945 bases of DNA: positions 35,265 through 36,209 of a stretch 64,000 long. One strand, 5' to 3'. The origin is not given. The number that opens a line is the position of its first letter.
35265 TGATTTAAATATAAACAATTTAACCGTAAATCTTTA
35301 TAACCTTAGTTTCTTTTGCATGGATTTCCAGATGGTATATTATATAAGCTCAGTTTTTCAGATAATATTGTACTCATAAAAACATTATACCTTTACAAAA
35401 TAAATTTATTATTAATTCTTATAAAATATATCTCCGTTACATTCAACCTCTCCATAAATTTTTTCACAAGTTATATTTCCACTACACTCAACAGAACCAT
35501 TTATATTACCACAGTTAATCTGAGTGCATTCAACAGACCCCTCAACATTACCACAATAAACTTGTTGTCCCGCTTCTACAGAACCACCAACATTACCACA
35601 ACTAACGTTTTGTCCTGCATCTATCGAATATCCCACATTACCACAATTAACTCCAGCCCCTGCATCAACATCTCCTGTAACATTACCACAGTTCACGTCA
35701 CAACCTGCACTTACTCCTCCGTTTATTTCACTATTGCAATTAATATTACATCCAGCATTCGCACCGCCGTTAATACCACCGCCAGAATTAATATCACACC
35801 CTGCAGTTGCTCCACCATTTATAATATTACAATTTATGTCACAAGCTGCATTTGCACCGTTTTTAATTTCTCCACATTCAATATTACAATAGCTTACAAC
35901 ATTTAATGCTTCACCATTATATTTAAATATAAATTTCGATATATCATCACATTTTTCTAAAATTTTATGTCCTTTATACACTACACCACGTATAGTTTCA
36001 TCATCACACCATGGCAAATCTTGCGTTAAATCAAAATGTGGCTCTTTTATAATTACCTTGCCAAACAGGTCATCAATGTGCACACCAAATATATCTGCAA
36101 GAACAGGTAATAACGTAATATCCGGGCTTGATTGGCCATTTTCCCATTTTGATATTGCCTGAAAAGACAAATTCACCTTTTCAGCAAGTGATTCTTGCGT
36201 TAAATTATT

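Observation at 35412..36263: XRE-HTH regulator fused to a Cys-rich 15-residue repeat array (possible metal-binding or filament-forming solenoid)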

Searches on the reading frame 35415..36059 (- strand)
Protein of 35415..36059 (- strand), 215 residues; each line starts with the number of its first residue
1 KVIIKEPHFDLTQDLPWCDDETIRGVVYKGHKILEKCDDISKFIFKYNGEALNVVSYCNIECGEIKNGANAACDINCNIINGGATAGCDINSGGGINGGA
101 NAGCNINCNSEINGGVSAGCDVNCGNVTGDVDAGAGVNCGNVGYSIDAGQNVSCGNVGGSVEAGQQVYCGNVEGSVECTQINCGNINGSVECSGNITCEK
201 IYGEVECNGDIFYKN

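Call 10: search_solved_structures(query=window:35415-36059:-, max_evalue=10, show_alignments=2)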
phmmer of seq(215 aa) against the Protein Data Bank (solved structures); distinct sequences matched with E-value up to 10: 0.
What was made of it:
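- Tried and rejected: Sequence search of the tail against PDB chains found nothing with one sequence (call 10).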

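Call 34: predict_structure(alignment_id=A2)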
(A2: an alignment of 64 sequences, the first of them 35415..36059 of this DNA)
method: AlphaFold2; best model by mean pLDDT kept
length: 215 residues; sequences in the alignment: 64
mean_pLDDT: 86.3   pTM: 0.79
mean pLDDT of the five models: 86.3, 86.2, 85.6, 84.7, 83.7
residues with pLDDT >= 90: 137; 70-90: 45; 50-70: 14; < 50: 19
segments of 3 or more residues with pLDDT < 50: 1-10, 93-101
pLDDT, mean of each block of 10 residues (from residue 1): 42 69 70 79 82 87 92 94 85 45 85 96 98 97 98 98 98 98 98 98 98 93
secondary structure, 60 per line:
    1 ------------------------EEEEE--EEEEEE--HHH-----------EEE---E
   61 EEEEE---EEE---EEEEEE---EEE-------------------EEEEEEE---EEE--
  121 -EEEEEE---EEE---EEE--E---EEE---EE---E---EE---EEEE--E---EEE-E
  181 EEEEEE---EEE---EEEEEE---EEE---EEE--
elements in order: E25-29 E32-37 E54-56 E60-65 E69-71 E75-80 E84-86 E106-112 E116-118 E122-127 E131-133 E137-139 E146-148 E166-169 E176-178 E180-186 E190-192 E196-201 E205-207 E211-213

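Call 37: search_solved_structures(query=A3, max_evalue=10, show_alignments=3)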
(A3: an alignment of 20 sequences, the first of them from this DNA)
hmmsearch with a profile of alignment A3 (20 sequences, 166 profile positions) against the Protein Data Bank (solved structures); distinct sequences matched with E-value up to 10: 4.
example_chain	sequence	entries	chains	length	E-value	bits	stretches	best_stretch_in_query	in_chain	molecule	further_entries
7p3i_B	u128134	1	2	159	0.028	17.4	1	61-140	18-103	Darpin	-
3p4g_A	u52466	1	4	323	0.044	16.8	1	42-145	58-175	Antifreeze protein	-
2n3d_A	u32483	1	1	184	0.92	12.5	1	108-159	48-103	Bactofilin A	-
4dk0_A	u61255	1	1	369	1.2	12.2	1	57-120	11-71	Putative MacA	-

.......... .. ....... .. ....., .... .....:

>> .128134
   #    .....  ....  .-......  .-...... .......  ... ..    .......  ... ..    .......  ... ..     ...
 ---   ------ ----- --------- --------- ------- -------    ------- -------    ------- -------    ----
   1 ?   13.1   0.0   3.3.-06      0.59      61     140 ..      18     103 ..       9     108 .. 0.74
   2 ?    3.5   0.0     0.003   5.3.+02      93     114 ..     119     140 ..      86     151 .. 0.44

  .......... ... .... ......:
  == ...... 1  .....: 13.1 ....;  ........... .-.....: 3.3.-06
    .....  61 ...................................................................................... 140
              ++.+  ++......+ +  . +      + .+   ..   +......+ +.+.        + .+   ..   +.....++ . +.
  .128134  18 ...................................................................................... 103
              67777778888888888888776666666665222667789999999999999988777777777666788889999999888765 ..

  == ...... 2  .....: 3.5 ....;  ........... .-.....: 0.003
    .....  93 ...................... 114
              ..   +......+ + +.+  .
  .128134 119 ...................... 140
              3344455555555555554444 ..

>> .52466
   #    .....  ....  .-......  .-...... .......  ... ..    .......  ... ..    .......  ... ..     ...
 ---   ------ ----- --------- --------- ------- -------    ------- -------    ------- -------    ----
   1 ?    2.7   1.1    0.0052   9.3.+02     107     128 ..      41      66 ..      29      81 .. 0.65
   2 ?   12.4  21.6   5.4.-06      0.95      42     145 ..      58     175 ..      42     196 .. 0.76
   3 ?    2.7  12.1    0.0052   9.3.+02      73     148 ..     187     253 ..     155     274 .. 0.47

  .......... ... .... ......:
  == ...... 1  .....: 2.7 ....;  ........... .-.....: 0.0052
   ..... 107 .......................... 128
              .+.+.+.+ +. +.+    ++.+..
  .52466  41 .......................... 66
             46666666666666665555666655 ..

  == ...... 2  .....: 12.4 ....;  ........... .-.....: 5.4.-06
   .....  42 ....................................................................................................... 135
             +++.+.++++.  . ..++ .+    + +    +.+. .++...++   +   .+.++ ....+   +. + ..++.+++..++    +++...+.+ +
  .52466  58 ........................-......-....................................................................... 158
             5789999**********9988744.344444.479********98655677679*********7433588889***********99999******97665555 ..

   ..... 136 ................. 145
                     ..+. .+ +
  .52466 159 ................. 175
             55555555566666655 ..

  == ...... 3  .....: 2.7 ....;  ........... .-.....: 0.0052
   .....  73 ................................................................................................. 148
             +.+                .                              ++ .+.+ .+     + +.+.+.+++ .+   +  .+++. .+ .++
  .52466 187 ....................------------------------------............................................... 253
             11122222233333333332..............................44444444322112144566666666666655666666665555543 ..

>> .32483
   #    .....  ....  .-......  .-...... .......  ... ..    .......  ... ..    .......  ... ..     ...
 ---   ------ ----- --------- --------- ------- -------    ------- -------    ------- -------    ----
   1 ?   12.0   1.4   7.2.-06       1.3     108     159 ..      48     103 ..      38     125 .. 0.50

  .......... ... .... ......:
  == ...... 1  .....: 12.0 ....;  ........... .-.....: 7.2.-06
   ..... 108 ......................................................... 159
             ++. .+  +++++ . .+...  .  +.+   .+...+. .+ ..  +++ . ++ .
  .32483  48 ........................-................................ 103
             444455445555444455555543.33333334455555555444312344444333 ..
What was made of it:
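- Tried and rejected: With a profile it gave only non-significant hits: a DARPin, antifreeze protein 3P4G at E=0.044, and BacA at E=0.92 (call 37).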

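Call 38: fold_search(model_id=the predicted structure, library=pdb)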
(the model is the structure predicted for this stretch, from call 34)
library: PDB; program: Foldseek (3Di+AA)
matches with E <= 10: 80; with E <= 0.001: 0
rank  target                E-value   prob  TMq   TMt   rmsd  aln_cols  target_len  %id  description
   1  6n2c_A                1.4e-01  0.25  0.23  0.14  12.0       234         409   10  The Crystal Structure of Caldicellulosiruptor hydrothermalis Tapirin C-terminal domain (released 2018-12-19)
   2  4wa0                  3.3e-01  0.16  0.25  0.18  11.8       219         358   12  The structure of a possible adhesin C-terminal domain from Caldicellulosiruptor kronotskyensis (released 2015-03-04)
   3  6n2b_A                5.3e-01  0.16  0.25  0.18  10.5       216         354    8  The Crystal Structure of Caldicellulosiruptor kristjanssonii Tapirin C-terminal domain (released 2018-12-19)
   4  3p4g_D                7.6e-01  0.04  0.16  0.14  12.3       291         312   10  X-ray crystal structure of a hyperactive, Ca2+-dependent, beta-helical antifreeze protein from an Antarctic bacterium (released 2011-04-27)
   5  8cu9                  8.0e-01  0.15  0.23  0.15  10.1       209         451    7  Crystal Structure of Bifunctional protein GlmU from Klebsiella pneumoniae subsp. pneumoniae (released 2022-05-25)
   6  5keh                  1.4e+00  0.04  0.19  0.17  12.3       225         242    9  Truncated hemolysin A from P. mirabilis at 2.0 Angstroms resolution crystallized in a high salt condition (released 2017-03-22)
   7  9f5x_u                1.7e+00  0.05  0.16  0.16  11.2       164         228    6  Structure of the Chlamydomonas reinhardtii respiratory supercomplex I1 III2 IV2 (released 2025-03-12)
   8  7tgh_C1               1.7e+00  0.02  0.12  0.11  12.8       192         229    8  Cryo-EM structure of respiratory super-complex CI+III2 from Tetrahymena thermophila (released 2022-04-06)
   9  6p83_C                1.8e+00  0.02  0.16  0.13  13.3       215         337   11  E.coli LpxD in complex with compound 1o (released 2019-08-28)
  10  6eio                  1.9e+00  0.02  0.14  0.13  19.3       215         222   12  Crystal structure of an ice binding protein from an Antarctic Biological Consortium (released 2018-03-28)
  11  3p4g_A                2.1e+00  0.06  0.23  0.18  11.5       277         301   14  X-ray crystal structure of a hyperactive, Ca2+-dependent, beta-helical antifreeze protein from an Antarctic bacterium (released 2011-04-27)
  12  6p83_B                2.1e+00  0.06  0.20  0.15  11.4       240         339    6  E.coli LpxD in complex with compound 1o (released 2019-08-28)
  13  9gva_AAA              2.2e+00  0.01  0.12  0.13  12.0       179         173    8  Crystal structure of the gamma carbonic anhydrase from Porphyromonas gingivalis (released 2024-12-25)
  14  3t9g_B                2.3e+00  0.06  0.26  0.27  10.4       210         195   11  The crystal structure of family 3 pectate lyase from Caldicellulosiruptor bescii (released 2012-05-09)
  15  8vbb_A                2.4e+00  0.05  0.21  0.07  12.7       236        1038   14  The secreted adhesin EtpA of Enterotoxigenic Escherichia coli in complex with the mouse mAb 1G05 (released 2024-09-04)
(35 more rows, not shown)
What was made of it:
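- On Bactofilin (Pfam PF04519): However, Foldseek to 2N3D gives E=5.1 and TM 0.13-0.21 (call 38).
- Closest known: Bactofilins. Different: Foldseek to 2N3D gives E=5 and TM 0.13-0.21 (call 38).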

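Call 39: search_protein_representatives(protein=window:35415-36059:-)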
Query: 215 residues. Proteins with E-value up to 0.001 (for the whole library): 597; up to 1e-10: 209; up to 1e-30: 8. The best 150 are listed.
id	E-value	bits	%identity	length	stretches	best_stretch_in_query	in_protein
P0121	6.2e-68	245.4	38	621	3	10-196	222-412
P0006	7.0e-42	160.2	58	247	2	7-126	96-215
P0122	7.9e-35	137.1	54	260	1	12-140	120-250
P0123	3.7e-33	131.6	48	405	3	93-198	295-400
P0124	6.6e-33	130.8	49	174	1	14-155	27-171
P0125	1.9e-32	129.3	52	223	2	15-129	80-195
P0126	2.5e-31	125.6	34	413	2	14-181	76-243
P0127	6.2e-31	124.4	47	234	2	11-125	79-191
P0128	3.1e-30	122.0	59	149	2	13-98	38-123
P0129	1.3e-29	120.0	35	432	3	12-176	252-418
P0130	2.3e-28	116.0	40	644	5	88-207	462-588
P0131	5.3e-28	114.7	44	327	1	11-170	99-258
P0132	7.7e-28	114.2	41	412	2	14-212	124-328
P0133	9.7e-27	110.6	51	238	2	13-136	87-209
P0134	1.3e-26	110.2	41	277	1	7-211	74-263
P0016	3.9e-26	108.6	39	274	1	12-178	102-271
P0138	1.2e-24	103.7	39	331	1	12-177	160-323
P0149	1.8e-22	96.7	36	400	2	15-163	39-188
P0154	5.0e-22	95.2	38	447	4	103-196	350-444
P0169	5.9e-20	88.4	37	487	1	13-211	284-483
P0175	3.9e-19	85.7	40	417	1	13-196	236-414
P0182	6.2e-18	81.8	39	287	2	112-211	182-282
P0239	3.6e-14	69.5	37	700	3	19-182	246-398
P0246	6.4e-14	68.7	43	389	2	96-170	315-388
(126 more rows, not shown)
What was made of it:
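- P0016 also matches the window tail at E=3.9e-26 (call 39).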

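Call 41: search_protein_families(library=pfam, proteins=[P0121, P0130, P0149, P0154, P0169, P0175, P0138, P0246, P0239, P0182], max_evalue=0.01)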
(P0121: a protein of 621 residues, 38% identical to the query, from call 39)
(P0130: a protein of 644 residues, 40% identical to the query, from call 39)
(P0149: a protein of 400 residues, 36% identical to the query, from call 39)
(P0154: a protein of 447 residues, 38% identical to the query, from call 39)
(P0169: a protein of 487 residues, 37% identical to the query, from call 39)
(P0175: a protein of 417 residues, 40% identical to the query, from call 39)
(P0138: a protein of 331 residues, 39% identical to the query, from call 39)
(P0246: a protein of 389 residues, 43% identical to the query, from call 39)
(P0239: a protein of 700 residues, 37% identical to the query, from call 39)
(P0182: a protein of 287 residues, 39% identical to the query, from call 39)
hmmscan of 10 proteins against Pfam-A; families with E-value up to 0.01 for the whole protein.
P0121 (621 aa): 3 families
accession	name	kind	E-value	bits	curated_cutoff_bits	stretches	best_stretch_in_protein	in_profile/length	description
PF01381.28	HTH_3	-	5e-15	55.7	23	1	12-66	1-55/55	Helix-turn-helix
PF13560.12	HTH_31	-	1.1e-06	29.3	27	1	12-64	6-59/64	Helix-turn-helix domain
PF12844.13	HTH_19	-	5.1e-05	23.5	30.2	1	10-67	2-59/64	Helix-turn-helix domain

P0130 (644 aa): 5 families
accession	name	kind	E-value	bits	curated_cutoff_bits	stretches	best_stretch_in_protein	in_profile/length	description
PF01381.28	HTH_3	-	1.2e-13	51.2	23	1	12-65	1-54/55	Helix-turn-helix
PF04519.19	Bactofilin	-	2e-11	44.4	27.9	2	122-185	8-70/98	Polymer-forming cytoskeletal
PF13560.12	HTH_31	-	6.7e-10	39.6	27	1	8-64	2-59/64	Helix-turn-helix domain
PF12844.13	HTH_19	-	0.0027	18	30.2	1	12-66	4-58/64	Helix-turn-helix domain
PF15731.11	MqsA_antitoxin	-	0.0069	16.9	30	0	7-52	69-114/131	Antitoxin component of bacterial toxin-antitoxin system, MqsA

P0149 (400 aa): 1 family
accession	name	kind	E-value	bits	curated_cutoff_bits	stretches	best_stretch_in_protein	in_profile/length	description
PF22746.1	SHOCT-like_DUF2089-C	-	0.0027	17.7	27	1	8-29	6-27/32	SHOCT-like domain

P0154 (447 aa): 1 family
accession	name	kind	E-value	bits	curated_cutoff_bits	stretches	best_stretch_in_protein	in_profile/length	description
PF22746.1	SHOCT-like_DUF2089-C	-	4.3e-06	26.6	27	1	9-37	1-29/32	SHOCT-like domain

P0169 (487 aa): 0 families

P0175 (417 aa): 1 family
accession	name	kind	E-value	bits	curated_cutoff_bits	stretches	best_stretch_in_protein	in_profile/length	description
PF04519.19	Bactofilin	-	0.00051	20.7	27.9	0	289-346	15-78/98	Polymer-forming cytoskeletal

P0138 (331 aa): 1 family
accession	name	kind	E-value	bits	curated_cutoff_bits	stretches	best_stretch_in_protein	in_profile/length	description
PF03961.19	FapA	-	0.0017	18.4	31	0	216-288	62-134/272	Flagellar Assembly Protein A beta solenoid domain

P0246 (389 aa): 1 family
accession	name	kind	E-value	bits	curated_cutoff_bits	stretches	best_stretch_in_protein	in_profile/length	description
PF22746.1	SHOCT-like_DUF2089-C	-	0.0022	18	27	1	225-245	4-24/32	SHOCT-like domain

P0239 (700 aa): 8 families
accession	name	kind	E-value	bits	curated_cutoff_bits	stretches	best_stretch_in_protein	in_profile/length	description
PF01381.28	HTH_3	-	4.9e-15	55.8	23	1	12-65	1-54/55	Helix-turn-helix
PF04519.19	Bactofilin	-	1.3e-10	41.9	27.9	1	457-522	12-83/98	Polymer-forming cytoskeletal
PF13560.12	HTH_31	-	1.4e-10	41.7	27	1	8-62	2-57/64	Helix-turn-helix domain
PF12844.13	HTH_19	-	7.2e-08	32.7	30.2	1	9-67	1-59/64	Helix-turn-helix domain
PF13443.12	HTH_26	-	0.00015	22.4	22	1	11-67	1-58/63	Cro/C1-type HTH DNA-binding domain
PF15731.11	MqsA_antitoxin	-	0.0017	18.9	30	1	8-52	70-114/131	Antitoxin component of bacterial toxin-antitoxin system, MqsA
PF14549.12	P22_Cro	-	0.0019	18.3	30.2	1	23-47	12-34/60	DNA-binding transcriptional regulator Cro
PF24890.1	ALN_composite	-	0.0049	17.3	27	0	561-577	14-30/55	Allantoinase, composite domain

P0182 (287 aa): 1 family
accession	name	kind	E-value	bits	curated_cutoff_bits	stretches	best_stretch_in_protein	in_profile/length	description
PF04519.19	Bactofilin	-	7.9e-09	36.1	27.9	1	124-187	12-81/98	Polymer-forming cytoskeletal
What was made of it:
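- Some relatives combine a Pfam-positive bactofilin segment with this module: P0130, P0239 and P0182 (call 41).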

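Call 43: search_protein_families(library=pfam, alignment_id=A3, max_evalue=1)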
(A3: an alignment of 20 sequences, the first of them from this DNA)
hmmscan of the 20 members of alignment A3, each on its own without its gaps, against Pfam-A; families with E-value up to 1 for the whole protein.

A. member 1, seq(215 aa): 1 family
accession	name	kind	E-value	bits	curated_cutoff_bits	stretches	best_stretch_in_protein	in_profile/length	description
PF04519.19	Bactofilin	-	0.091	13.5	27.9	1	155-211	23-80/98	Polymer-forming cytoskeletal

B. families by the number of members that match (of 20 scanned): 10 families
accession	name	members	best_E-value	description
PF04519.19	Bactofilin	14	5.6e-08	Polymer-forming cytoskeletal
PF16886.11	ATP-synt_ab_Xtn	2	0.057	ATPsynthase alpha/beta subunit barrel-sandwich domain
PF18906.5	Phage_tube_2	1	0.039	Phage tail tube protein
PF14230.11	DUF4333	1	0.045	Domain of unknown function (DUF4333)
PF18092.7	DraK_HK_N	1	0.14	DraK Histidine Kinase N-terminal domain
PF09982.15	LpxR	1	0.17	Outer membrane protein LpxR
PF08532.16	Glyco_hydro_42M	1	0.28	Beta-galactosidase trimerisation domain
PF02442.22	L1R_F9L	1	0.34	Lipid membrane protein of large eukaryotic DNA viruses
PF13349.12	DUF4097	1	0.34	Toastrack DUF4097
PF03891.20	DUF333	1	0.51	Domain of unknown function (DUF333)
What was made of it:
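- On Bactofilin (Pfam PF04519): 14 of 20 tails hit PF04519 at E<=1, best 5.6e-8 (call 43).
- On Toastrack (DUF4097 / DUF2154 / DUF2807): Only 1 of 20 tails hits DUF4097, at E=0.34 (call 43).
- Closest known: Bactofilins. Same: Bactofilin is the only Pfam family hit recurrently by the family's tails (14 of 20; call 43).
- Closest known: Toastrack. Different: Sequence similarity to DUF4097 is negligible, with 1 of 20 members at E=0.34 (call 43).
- Bactofilin relation: 14 of 20 tails hit PF04519, best E=5.6e-8 (call 43).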

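Call 70: search_protein_families(library=phrogs, proteins=[window:35415-36059:-], max_evalue=0.01)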
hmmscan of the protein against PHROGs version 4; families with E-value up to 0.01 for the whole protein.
window:35415-36059:- (215 aa): 0 families
